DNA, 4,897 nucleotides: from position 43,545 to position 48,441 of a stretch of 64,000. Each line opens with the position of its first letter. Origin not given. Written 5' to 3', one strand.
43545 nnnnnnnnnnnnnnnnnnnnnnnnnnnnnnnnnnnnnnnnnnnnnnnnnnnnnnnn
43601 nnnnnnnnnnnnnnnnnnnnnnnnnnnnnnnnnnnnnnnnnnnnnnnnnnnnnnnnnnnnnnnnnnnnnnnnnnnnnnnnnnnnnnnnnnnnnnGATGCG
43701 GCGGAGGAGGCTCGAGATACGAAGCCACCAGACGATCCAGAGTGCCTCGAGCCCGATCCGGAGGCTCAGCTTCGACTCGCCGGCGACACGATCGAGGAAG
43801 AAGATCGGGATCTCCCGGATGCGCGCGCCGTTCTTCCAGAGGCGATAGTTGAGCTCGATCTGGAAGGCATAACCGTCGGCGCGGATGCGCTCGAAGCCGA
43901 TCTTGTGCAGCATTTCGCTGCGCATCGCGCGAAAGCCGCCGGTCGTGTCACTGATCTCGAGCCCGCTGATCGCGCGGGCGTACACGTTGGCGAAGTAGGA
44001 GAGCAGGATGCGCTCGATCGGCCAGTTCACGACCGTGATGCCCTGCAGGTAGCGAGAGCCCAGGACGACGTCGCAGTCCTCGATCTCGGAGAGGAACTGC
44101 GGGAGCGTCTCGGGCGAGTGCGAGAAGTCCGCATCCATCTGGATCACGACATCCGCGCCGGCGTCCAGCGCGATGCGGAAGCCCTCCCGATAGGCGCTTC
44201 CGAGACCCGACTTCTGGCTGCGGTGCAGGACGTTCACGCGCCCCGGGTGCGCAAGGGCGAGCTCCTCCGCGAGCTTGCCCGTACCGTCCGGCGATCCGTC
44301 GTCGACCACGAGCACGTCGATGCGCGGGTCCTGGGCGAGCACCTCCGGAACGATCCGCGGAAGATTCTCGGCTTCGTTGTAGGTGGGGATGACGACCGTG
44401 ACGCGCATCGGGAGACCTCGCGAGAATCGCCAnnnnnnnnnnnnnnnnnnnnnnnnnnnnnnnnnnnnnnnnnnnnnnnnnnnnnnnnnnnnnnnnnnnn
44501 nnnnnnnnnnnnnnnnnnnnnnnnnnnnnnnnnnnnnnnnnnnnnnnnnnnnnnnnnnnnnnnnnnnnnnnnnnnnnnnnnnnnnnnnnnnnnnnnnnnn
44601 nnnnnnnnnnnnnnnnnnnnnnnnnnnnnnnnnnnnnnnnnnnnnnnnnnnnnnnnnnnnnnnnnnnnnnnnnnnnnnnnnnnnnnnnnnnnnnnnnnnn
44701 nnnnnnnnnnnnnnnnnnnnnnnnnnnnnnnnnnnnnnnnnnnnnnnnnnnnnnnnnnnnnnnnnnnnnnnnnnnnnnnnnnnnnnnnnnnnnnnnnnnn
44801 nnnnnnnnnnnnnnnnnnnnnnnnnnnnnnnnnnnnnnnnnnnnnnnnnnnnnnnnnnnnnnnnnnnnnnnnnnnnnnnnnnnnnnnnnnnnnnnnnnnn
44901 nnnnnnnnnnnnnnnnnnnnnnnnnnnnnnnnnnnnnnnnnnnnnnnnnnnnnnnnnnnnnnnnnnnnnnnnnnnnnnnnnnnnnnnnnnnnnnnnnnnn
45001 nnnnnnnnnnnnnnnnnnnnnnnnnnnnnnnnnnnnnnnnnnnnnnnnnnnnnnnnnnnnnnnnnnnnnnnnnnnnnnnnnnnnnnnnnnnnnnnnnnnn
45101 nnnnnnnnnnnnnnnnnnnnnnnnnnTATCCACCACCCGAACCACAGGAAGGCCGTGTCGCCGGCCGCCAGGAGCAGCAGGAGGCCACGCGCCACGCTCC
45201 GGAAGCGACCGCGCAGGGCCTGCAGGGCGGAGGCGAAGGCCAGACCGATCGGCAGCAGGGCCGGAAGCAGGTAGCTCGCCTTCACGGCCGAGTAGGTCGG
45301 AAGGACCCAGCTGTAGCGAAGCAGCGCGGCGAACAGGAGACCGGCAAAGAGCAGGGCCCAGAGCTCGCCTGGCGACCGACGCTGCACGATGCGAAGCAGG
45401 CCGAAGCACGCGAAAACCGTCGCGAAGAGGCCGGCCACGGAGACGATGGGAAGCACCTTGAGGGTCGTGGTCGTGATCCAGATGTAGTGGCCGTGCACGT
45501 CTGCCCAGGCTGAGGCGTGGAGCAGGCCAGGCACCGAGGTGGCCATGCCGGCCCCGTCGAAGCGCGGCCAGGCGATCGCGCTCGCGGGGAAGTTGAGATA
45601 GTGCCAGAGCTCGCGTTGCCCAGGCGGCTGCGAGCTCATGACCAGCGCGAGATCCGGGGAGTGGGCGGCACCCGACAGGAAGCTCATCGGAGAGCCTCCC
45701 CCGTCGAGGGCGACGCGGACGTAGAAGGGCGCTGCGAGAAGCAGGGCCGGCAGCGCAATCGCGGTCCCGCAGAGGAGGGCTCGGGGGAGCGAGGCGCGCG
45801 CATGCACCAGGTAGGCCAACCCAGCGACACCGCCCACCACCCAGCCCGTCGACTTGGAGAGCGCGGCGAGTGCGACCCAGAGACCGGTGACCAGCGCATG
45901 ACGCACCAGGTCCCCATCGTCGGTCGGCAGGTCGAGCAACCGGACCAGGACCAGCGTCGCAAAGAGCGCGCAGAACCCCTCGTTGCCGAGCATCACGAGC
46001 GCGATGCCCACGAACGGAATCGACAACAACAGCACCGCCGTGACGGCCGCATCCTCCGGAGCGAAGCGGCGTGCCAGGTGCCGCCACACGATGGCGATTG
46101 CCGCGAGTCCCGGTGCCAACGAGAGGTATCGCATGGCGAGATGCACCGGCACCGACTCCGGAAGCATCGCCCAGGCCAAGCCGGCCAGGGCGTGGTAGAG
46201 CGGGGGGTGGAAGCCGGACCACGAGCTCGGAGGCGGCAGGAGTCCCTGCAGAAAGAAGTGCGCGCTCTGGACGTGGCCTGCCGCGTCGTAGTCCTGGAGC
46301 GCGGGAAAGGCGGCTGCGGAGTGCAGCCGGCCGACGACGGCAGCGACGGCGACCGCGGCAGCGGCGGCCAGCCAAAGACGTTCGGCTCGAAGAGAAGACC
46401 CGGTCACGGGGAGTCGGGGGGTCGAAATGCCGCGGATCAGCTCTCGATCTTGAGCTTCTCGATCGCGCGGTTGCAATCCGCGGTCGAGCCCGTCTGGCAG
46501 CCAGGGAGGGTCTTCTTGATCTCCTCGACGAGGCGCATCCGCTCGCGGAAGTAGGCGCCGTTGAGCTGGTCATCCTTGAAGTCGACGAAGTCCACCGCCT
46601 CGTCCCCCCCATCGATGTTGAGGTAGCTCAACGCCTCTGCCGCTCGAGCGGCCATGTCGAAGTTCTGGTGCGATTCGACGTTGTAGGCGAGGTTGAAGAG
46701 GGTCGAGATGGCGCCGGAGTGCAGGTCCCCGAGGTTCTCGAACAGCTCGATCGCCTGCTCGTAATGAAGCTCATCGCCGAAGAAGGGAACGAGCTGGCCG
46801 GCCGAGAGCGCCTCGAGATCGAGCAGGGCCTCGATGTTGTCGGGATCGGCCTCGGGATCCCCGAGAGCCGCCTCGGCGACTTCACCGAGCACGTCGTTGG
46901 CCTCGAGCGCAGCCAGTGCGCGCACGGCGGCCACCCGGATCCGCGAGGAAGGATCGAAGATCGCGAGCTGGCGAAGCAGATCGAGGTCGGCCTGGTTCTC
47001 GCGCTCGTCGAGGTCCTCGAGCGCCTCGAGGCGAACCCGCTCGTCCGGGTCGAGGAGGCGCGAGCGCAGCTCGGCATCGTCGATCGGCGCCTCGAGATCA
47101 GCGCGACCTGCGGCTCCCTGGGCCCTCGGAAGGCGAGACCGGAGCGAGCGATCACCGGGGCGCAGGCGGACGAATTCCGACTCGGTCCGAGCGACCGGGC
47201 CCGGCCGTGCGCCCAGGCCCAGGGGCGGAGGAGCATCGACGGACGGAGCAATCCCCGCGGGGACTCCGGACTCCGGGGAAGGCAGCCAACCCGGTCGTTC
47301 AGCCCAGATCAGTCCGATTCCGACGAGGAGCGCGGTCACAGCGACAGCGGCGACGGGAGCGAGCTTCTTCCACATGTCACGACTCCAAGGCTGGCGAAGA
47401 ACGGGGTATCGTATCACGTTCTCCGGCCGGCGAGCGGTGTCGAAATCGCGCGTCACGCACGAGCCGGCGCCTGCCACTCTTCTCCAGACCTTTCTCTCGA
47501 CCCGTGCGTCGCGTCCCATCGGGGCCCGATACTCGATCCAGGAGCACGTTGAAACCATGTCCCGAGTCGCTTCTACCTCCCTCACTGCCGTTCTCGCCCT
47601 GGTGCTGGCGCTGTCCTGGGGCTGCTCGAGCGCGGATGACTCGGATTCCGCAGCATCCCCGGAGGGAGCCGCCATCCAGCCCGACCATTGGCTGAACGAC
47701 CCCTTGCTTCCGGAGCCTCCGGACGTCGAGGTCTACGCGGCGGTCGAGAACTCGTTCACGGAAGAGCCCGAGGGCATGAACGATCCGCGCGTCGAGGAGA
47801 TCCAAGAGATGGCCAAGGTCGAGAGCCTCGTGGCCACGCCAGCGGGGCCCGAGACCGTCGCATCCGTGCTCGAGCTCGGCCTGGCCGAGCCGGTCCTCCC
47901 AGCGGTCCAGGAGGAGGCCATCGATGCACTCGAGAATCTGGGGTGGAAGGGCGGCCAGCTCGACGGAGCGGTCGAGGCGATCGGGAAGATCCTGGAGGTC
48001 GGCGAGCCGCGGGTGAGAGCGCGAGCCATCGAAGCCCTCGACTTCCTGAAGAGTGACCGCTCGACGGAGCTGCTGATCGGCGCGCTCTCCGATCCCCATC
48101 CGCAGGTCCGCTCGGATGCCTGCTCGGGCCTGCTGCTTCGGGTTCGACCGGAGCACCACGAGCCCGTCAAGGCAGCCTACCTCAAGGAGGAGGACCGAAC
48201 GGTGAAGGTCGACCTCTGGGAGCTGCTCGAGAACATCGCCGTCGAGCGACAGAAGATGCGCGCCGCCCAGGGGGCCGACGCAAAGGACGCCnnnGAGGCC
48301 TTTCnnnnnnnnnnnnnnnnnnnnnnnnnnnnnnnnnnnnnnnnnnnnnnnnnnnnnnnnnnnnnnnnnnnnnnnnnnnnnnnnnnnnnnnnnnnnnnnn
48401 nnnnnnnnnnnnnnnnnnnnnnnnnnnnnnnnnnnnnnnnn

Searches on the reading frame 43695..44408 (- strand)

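Call 70: search_protein_families(library=pfam, proteins=[window:43695-44408:-], max_evalue=0.001)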
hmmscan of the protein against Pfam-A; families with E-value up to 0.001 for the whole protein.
window:43695-44408:- (238 aa): 4 families
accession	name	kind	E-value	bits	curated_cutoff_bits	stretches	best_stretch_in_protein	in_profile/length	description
PF00535.33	Glycos_transf_2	-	2.2e-33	116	23.3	1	4-170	1-167/168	Glycosyl transferase family 2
PF13641.12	Glyco_tranf_2_3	-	1.4e-11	45.3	27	1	2-197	2-201/230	Glycosyltransferase like family 2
PF10111.15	Glyco_tranf_2_2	-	0.00041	20.4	27.3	1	4-107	1-104/276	Glycosyltransferase like family 2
PF13506.12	Glyco_transf_21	-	0.00049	20.1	21.7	1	83-171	29-118/174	Glycosyl transferase family 21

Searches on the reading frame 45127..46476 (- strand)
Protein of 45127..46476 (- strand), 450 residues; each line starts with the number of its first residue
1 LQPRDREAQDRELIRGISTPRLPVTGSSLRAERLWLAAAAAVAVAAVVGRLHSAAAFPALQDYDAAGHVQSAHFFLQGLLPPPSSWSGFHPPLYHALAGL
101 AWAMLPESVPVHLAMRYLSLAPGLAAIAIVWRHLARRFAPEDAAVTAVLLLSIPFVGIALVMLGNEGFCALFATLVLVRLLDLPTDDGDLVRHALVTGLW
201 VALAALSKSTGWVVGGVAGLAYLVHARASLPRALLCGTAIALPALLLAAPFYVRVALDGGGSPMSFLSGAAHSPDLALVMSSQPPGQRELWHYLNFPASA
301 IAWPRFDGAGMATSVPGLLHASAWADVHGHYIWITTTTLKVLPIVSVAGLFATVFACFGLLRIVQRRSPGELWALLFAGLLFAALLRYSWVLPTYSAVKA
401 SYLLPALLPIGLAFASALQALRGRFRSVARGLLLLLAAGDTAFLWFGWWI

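Call 70: search_protein_families(library=pfam, proteins=[window:45127-46476:-], max_evalue=0.001)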
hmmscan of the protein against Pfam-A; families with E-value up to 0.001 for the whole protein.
window:45127-46476:- (450 aa): 1 family
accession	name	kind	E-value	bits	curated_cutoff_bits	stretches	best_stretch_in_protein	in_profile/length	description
PF13231.12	PMT_2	-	4e-08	34.1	26.1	1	90-249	2-155/160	Dolichyl-phosphate-mannose-protein mannosyltransferase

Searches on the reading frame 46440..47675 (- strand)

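Call 70: search_protein_families(library=pfam, proteins=[window:46440-47675:-], max_evalue=0.001)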
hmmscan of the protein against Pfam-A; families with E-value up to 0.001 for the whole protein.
window:46440-47675:- (412 aa): 1 family
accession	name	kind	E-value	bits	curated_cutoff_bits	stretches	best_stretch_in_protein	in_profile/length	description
PF13646.12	HEAT_2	-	1.7e-07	31.8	27.7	1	202-275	3-76/88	HEAT repeats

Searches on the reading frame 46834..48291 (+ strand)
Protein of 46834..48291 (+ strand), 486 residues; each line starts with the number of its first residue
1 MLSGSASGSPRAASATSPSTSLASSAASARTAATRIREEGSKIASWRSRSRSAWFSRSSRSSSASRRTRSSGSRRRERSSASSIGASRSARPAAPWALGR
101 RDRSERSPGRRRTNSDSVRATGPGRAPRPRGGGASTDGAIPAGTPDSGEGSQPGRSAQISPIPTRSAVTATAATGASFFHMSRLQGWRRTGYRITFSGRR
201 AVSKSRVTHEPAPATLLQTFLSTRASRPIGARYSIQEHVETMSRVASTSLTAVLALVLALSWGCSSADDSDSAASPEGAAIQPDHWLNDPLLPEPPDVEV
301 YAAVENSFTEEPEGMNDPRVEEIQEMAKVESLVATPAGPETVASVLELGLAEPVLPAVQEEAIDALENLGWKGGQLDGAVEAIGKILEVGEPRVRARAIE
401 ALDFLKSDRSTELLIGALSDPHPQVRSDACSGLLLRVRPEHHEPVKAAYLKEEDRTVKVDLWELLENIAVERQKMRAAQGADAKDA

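Call 70: search_protein_families(library=pfam, proteins=[window:46834-48291:+], max_evalue=0.001)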
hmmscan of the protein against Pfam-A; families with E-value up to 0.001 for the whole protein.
window:46834-48291:+ (486 aa): 2 families
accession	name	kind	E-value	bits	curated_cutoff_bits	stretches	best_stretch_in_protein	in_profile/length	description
PF13646.12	HEAT_2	-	3.9e-14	53.1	27.7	2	356-433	14-87/88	HEAT repeats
PF03130.22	HEAT_PBS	-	0.00068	20.4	20.9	0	394-420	1-27/27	PBS lyase HEAT-like repeat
